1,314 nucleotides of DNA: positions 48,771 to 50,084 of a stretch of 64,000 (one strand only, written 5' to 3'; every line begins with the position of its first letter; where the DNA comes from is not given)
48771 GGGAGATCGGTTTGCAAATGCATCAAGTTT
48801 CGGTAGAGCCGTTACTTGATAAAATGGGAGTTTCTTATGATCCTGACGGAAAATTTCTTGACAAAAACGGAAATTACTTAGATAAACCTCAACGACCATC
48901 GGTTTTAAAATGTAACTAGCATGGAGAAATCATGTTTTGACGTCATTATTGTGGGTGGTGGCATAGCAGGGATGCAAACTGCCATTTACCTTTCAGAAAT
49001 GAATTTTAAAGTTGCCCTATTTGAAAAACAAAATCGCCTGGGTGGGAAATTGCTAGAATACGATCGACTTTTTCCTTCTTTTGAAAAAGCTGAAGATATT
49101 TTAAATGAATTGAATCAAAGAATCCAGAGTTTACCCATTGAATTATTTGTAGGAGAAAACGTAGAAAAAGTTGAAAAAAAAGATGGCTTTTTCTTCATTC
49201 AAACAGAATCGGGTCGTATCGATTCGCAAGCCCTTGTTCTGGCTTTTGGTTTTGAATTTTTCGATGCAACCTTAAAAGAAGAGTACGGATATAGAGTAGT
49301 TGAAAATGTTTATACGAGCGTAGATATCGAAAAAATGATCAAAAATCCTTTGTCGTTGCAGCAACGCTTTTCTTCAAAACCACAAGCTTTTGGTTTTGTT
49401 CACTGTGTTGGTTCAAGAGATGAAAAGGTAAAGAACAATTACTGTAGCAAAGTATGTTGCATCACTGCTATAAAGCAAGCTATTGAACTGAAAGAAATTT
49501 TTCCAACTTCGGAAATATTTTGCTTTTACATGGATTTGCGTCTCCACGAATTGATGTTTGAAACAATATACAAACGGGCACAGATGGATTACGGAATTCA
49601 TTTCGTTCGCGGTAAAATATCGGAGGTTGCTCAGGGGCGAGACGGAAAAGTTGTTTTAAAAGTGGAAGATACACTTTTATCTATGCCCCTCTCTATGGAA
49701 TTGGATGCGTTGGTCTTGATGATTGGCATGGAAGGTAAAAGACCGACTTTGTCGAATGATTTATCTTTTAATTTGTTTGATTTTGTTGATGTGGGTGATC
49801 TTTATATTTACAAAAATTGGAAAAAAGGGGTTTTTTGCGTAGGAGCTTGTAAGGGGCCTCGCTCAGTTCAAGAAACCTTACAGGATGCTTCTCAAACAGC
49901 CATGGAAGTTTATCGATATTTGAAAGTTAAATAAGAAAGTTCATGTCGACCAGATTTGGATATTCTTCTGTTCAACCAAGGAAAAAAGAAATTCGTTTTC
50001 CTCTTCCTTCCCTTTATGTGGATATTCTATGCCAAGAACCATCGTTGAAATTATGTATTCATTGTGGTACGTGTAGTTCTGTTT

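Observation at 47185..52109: Five-gene HdrC/HdrB/HdrA-like + ferredoxin + membrane-anchored HdrE::HdrD-like fusion operon with no obvious substrate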

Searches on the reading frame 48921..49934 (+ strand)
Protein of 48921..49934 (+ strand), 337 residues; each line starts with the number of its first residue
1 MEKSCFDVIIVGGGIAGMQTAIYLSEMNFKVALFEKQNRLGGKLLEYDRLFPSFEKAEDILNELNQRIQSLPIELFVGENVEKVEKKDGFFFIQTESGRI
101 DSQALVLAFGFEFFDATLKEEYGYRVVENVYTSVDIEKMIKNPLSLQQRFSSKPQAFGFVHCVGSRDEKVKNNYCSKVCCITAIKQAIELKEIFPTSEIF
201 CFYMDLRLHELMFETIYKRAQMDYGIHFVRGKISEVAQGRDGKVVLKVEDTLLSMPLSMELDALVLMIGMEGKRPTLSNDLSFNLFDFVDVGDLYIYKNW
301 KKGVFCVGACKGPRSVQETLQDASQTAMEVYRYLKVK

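Call 3: search_protein_families(library=pfam, proteins=[window:48921-49934:+], max_evalue=0.01)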
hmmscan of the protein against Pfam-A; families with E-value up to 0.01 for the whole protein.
window:48921-49934:+ (337 aa): 13 families
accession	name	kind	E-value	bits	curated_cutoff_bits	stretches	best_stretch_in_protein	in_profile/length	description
PF03486.20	HI0933_like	-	5.5e-16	59.2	50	2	48-130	99-183/244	HI0933-like protein Rossmann domain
PF07992.20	Pyr_redox_2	-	7e-16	58.9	26.1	1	6-121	1-119/291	Pyridine nucleotide-disulphide oxidoreductase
PF13450.12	NAD_binding_8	-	6.9e-10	39.5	21.9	1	10-48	1-39/68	NAD(P)-binding Rossmann-like domain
PF01266.30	DAO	-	2.3e-09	37.7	27.9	1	7-41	1-35/353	FAD dependent oxidoreductase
PF13738.12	Pyr_redox_3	-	4.3e-08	33.2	30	1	69-111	92-134/305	Pyridine nucleotide-disulphide oxidoreductase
PF12831.13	FAD_oxidored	-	1.1e-06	28.7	27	1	7-44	1-38/416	FAD dependent oxidoreductase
PF01946.23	Thi4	-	2e-06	27.7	26.2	1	6-69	18-85/235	Thi4 family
PF00890.30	FAD_binding_2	-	4.9e-06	26.4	20.4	1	7-43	1-37/414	FAD binding domain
PF13454.12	NAD_binding_9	-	3.2e-05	24.4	21.8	0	9-43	1-39/155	FAD-NAD(P)-binding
PF01134.28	GIDA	-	6.2e-05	22.7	22.1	1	7-37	1-31/391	Glucose inhibited division protein A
PF00070.33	Pyr_redox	-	7.2e-05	23.7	22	1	8-86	2-68/82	Pyridine nucleotide-disulphide oxidoreductase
PF04820.20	Trp_halogenase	-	0.00082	18.8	21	0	7-36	1-34/458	Tryptophan halogenase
PF01593.30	Amino_oxidase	-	0.0018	18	19.8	1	15-44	1-30/443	Flavin containing amine oxidoreductase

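Call 4: search_protein_families(library=ncbifam, proteins=[window:48921-49934:+], max_evalue=0.01)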
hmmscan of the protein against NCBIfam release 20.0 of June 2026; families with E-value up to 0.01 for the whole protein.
window:48921-49934:+ (337 aa): 101 families (the best 25 are shown)
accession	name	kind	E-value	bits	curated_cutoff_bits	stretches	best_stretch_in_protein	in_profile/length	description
NF040770.1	hetero_SS_HdrA2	exception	2.6e-63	214.4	1100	2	93-334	309-560/777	CoB-CoM heterodisulfide reductase HdrA2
NF041891.1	hdrA_Methbact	equivalog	1.1e-43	149.5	1300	2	99-334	312-556/762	ferredoxin:CoB-CoM heterodisulfide reductase subunit HdrA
NF041778.1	hetero_SS_HdrA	equivalog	7.6e-40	136.5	1400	2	91-330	316-566/771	ferredoxin:CoB-CoM heterodisulfide reductase subunit HdrA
TIGR00275.1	TIGR00275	subfamily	1.8e-16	60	183.8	2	48-130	96-178/401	aminoacetone oxidase family FAD-binding enzyme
TIGR01292.1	TRX_reduct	equivalog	3.1e-16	59.1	343.45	1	7-119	2-118/300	thioredoxin-disulfide reductase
TIGR03140.1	AhpF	equivalog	1.6e-10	40.2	502.9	1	3-122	210-332/515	alkyl hydroperoxide reductase subunit F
NF009410.0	PRK12771.1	subfamily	1.9e-09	36.7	516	1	4-86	137-217/566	NAD(P)-binding protein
TIGR03997.1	mycofact_OYE_2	equivalog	2.1e-09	36.4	793.15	1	7-83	381-456/645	mycofactocin system FadH/OYE family oxidoreductase 2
NF045599.1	bili_reduct_long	exception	4.8e-08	31.7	750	1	7-84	383-459/641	bilirubin reductase, long form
NF005560.0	PRK07233.1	equivalog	5.2e-08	32.1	252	1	8-46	3-41/435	hypothetical protein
NF010590.0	PRK13984.1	equivalog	9.7e-08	30.6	946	1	7-142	290-411/611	putative oxidoreductase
TIGR01350.1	lipoamide_DH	equivalog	2.3e-07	29.9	408.8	1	6-45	2-40/461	dihydrolipoyl dehydrogenase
TIGR00292.1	TIGR00292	equivalog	2.6e-07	30.1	148.3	1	6-80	22-99/254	sulfide-dependent adenosine diphosphate thiazole synthase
NF003585.0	PRK05249.1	equivalog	3.3e-07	29.3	465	1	3-44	4-45/464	Si-specific NAD(P)(+) transhydrogenase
TIGR03467.1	HpnE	equivalog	3.4e-07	29.9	283.05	1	8-43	1-36/430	hydroxysqualene dehydroxylase HpnE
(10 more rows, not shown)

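Call 15: search_solved_structures(query=window:48921-49934:+, max_evalue=0.00001, show_alignments=2)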
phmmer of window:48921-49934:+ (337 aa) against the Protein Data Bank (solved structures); distinct sequences matched with E-value up to 0.00001: 16.
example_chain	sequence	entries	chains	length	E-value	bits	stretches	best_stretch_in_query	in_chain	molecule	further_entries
5odc_A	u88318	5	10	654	8.3e-51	176.4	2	103-327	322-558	Heterodisulfide reductase, subunit A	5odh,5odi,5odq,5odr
9sfi_A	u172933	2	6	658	8.2e-48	166.6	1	103-327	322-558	CoB--CoM heterodisulfide reductase iron-sulfur subunit A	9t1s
8rvv_A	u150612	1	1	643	1.5e-46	162.4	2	98-327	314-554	H(2):CoB-CoM heterodisulfide,ferredoxin reductase subunit A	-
8rvu_a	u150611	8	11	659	1.7e-46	162.3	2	98-327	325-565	H(2):CoB-CoM heterodisulfide,ferredoxin reductase subunit A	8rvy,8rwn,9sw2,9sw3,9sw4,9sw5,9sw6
6tjr_A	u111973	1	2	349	3e-40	141.7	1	8-330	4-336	Fumarate reductase/succinate dehydrogenase flavoprotein domain protein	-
7bkb_A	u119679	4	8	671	7.7e-40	140.4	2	100-326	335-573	CoB--CoM heterodisulfide reductase iron-sulfur subunit A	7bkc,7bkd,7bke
5uwy_A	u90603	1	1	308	6.4e-11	45.4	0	4-114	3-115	Thioredoxin reductase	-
7aaw_A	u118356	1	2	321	2.8e-09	40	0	2-114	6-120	Thioredoxin reductase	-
4cnj_A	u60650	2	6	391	3.3e-09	39.7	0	27-143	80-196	L-AMINO ACID OXIDASE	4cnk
5mh4_A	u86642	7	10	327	1.1e-07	34.8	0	3-127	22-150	Thioredoxin reductase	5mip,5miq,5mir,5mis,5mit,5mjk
4gcm_A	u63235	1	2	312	1.2e-07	34.6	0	5-115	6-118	Thioredoxin reductase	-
4zn0_A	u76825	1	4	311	4.2e-07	32.8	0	4-110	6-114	Thioredoxin reductase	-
2i0z_A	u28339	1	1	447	5.5e-07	32.4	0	6-44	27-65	NAD(FAD)-utilizing dehydrogenases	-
9vv4_A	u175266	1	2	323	1.9e-06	30.7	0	7-111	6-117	Thioredoxin reductase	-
7jyp_A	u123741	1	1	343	1.9e-06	30.6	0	3-110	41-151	Thioredoxin reductase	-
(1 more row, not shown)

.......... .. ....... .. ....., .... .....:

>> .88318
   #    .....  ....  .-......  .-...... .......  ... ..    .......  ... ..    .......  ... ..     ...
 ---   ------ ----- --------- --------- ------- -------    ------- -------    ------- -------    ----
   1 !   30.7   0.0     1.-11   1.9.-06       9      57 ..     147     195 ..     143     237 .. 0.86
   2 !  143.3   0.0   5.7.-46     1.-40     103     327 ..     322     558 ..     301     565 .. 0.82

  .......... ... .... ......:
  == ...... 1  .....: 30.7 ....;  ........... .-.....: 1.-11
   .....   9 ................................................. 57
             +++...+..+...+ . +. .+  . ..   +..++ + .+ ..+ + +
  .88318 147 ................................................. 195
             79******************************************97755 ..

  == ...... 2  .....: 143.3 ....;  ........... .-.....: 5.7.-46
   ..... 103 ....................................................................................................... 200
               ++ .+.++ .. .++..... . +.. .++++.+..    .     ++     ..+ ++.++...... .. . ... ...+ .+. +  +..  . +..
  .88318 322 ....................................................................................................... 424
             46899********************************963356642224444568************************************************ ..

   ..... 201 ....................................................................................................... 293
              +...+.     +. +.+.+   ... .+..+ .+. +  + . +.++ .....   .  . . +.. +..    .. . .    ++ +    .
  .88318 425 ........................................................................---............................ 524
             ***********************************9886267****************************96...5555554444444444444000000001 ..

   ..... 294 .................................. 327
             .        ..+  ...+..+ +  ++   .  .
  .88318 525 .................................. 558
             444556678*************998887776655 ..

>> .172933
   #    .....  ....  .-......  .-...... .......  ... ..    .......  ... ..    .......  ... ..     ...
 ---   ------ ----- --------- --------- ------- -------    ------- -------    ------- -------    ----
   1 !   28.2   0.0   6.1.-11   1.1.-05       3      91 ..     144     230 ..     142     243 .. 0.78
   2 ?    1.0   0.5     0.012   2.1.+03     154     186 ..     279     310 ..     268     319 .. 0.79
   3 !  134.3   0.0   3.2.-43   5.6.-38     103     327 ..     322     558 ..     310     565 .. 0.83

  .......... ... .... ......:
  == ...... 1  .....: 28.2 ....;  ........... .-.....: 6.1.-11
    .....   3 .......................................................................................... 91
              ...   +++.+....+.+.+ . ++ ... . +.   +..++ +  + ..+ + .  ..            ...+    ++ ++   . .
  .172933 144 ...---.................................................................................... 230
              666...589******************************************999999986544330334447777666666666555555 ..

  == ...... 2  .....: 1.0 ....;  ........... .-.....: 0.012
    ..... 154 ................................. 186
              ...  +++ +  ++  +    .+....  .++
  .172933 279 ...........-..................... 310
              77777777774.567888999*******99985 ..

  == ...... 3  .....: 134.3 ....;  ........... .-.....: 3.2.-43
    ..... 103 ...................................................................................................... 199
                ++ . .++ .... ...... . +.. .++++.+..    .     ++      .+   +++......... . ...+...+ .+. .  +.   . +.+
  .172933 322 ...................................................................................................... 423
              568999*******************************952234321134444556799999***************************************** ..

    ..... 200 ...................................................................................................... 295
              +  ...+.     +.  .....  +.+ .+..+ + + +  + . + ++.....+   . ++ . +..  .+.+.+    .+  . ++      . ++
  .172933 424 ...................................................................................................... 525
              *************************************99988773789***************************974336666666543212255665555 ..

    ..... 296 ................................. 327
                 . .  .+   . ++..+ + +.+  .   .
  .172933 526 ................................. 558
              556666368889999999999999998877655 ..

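Call 44: search_solved_structures(query=window:48921-49934:+, max_evalue=1e-30, show_alignments=5)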
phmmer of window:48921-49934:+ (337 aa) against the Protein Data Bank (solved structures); distinct sequences matched with E-value up to 1e-30: 6.
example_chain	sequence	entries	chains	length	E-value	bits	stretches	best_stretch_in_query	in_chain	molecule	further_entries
5odc_A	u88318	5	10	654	8.3e-51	176.4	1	103-327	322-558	Heterodisulfide reductase, subunit A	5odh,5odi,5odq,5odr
9sfi_A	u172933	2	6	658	8.2e-48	166.6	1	103-327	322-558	CoB--CoM heterodisulfide reductase iron-sulfur subunit A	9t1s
8rvv_A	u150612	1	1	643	1.5e-46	162.4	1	98-327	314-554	H(2):CoB-CoM heterodisulfide,ferredoxin reductase subunit A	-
8rvu_a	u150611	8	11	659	1.7e-46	162.3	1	98-327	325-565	H(2):CoB-CoM heterodisulfide,ferredoxin reductase subunit A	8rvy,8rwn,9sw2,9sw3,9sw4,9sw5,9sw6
6tjr_A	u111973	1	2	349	3e-40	141.7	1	8-330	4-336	Fumarate reductase/succinate dehydrogenase flavoprotein domain protein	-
7bkb_A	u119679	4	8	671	7.7e-40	140.4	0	100-326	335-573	CoB--CoM heterodisulfide reductase iron-sulfur subunit A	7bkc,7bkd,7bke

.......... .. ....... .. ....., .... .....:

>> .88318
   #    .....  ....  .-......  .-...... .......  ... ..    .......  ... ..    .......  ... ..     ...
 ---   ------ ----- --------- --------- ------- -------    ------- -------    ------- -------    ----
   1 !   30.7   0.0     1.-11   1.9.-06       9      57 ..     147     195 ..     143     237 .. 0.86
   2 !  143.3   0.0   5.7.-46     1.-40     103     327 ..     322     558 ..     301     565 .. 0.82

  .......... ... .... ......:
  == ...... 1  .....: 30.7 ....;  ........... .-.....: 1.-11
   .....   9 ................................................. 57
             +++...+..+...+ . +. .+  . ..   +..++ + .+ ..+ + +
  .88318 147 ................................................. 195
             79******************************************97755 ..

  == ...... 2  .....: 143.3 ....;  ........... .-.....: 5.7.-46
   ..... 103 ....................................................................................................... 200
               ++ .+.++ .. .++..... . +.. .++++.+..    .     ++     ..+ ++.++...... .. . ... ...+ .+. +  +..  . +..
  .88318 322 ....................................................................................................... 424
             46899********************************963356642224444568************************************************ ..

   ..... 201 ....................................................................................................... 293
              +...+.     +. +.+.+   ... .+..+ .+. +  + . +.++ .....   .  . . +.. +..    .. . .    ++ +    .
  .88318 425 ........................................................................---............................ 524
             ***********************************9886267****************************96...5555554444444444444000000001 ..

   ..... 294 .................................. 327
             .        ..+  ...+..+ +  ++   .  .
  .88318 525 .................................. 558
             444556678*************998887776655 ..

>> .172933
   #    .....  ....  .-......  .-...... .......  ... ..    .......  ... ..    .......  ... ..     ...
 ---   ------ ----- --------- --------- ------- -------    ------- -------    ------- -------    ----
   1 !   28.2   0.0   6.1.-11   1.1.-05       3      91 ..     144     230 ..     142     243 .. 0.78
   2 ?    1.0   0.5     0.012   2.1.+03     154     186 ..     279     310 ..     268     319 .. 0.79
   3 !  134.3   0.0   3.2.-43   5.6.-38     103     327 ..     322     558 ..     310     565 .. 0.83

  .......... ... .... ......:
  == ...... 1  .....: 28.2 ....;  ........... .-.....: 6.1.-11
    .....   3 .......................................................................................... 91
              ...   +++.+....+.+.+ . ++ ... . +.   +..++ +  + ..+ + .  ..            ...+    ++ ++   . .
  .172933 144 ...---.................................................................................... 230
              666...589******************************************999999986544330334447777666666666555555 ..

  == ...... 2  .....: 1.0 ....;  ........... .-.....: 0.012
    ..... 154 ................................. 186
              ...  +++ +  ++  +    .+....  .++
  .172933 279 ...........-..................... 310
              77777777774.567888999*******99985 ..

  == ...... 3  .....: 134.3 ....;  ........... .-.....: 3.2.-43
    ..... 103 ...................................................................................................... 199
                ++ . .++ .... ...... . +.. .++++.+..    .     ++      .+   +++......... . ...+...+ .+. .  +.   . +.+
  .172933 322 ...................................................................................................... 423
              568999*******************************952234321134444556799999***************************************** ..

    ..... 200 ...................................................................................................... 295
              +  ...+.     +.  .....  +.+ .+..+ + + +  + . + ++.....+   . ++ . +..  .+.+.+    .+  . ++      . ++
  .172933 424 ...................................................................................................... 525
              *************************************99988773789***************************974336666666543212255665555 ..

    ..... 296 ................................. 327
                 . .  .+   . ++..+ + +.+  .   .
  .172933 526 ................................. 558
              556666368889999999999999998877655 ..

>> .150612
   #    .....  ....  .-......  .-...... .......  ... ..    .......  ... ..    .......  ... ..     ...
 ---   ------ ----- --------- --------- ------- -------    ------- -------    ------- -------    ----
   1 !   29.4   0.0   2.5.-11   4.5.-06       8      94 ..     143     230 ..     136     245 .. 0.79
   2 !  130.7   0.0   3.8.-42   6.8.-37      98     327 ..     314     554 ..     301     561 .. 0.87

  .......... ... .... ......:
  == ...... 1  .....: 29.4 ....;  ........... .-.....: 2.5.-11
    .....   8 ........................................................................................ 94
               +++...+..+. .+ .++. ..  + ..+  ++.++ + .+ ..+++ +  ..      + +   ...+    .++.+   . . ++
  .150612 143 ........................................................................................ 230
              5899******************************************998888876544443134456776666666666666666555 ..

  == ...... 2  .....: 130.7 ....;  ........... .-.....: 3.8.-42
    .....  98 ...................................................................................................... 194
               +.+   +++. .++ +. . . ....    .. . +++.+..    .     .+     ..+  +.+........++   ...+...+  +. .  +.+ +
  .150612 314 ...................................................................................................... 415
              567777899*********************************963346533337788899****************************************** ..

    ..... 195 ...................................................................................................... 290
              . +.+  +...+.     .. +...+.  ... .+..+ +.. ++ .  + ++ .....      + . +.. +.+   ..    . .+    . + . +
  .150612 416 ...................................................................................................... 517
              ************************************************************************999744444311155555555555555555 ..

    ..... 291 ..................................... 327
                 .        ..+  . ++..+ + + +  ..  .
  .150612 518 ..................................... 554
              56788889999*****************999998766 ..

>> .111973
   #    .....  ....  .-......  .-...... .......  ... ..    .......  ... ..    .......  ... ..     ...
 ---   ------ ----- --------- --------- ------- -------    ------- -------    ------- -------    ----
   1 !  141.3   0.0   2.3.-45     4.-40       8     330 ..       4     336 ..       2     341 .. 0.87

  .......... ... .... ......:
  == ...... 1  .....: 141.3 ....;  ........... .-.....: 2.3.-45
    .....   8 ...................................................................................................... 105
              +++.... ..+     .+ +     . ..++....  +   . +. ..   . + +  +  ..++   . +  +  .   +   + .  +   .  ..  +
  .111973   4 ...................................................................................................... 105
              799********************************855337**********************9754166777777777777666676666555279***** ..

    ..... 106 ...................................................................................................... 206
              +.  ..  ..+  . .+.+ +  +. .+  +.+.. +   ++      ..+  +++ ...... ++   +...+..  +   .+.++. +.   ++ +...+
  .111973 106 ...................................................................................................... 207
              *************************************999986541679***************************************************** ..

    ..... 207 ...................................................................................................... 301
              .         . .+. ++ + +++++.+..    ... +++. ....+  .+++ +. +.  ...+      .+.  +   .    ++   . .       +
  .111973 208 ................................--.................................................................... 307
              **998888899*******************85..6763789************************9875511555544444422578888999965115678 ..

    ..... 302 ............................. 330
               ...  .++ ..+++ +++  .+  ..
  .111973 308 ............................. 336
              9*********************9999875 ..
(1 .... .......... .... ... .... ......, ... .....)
